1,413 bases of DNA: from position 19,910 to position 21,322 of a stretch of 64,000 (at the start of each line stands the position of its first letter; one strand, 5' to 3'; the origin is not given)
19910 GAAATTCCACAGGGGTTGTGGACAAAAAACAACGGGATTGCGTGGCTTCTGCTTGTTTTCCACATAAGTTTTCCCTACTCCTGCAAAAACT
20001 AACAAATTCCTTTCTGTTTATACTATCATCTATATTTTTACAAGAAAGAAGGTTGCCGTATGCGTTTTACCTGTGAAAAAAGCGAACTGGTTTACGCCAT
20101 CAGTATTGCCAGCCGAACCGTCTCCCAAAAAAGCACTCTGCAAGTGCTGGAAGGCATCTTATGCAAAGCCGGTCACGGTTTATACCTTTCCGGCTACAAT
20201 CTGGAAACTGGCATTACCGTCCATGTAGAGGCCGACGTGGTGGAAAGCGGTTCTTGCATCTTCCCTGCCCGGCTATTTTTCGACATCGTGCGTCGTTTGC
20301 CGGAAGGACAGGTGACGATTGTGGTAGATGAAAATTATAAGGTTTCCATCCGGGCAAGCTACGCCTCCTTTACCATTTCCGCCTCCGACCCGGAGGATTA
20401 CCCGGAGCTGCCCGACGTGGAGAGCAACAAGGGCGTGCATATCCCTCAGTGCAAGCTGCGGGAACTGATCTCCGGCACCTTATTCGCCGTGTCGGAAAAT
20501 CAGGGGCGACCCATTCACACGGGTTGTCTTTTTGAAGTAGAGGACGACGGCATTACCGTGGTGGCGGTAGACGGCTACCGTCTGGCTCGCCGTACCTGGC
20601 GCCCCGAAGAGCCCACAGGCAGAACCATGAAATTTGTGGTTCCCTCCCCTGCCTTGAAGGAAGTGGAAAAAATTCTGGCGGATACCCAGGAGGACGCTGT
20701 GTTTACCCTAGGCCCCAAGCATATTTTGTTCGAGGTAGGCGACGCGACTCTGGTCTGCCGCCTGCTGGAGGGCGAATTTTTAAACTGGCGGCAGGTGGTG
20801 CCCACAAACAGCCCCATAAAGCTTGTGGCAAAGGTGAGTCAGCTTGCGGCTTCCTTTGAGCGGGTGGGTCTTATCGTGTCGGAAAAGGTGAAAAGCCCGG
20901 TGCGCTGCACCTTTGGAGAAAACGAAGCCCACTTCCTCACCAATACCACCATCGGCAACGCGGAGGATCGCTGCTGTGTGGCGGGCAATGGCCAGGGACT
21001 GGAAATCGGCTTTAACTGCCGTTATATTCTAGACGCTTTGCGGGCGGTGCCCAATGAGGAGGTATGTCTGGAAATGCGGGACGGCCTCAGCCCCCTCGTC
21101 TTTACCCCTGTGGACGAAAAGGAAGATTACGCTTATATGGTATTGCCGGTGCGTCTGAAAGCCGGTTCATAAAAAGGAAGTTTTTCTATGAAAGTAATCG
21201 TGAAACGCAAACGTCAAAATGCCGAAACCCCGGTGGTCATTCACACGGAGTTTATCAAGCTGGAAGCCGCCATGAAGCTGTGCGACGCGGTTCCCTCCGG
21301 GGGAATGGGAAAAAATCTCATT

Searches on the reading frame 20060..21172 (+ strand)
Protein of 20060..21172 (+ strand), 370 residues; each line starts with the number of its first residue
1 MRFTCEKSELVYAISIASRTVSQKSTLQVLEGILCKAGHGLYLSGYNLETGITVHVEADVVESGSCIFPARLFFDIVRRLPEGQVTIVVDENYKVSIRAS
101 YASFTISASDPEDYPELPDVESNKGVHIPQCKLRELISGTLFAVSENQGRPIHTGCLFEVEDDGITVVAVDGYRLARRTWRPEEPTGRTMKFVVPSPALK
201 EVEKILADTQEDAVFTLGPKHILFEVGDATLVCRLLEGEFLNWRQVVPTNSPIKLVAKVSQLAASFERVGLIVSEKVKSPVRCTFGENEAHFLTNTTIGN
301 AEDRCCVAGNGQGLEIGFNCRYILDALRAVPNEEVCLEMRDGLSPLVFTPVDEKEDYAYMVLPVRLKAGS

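Call 10: search_protein_families(library=pfam, proteins=[window:20060-21172:+], max_evalue=0.001)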
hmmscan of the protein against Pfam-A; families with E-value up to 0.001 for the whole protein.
window:20060-21172:+ (370 aa): 3 families
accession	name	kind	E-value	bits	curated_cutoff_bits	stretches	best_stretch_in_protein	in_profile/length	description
PF00712.24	DNA_pol3_beta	-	1.4e-26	93.5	24.4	1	1-118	1-120/120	DNA polymerase III beta subunit, N-terminal domain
PF02767.21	DNA_pol3_beta_2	-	1.8e-23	83.4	27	1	128-240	2-114/116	DNA polymerase III beta subunit, central domain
PF02768.20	DNA_pol3_beta_3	-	1.3e-17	64.2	27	1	244-365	1-121/121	DNA polymerase III beta subunit, C-terminal domain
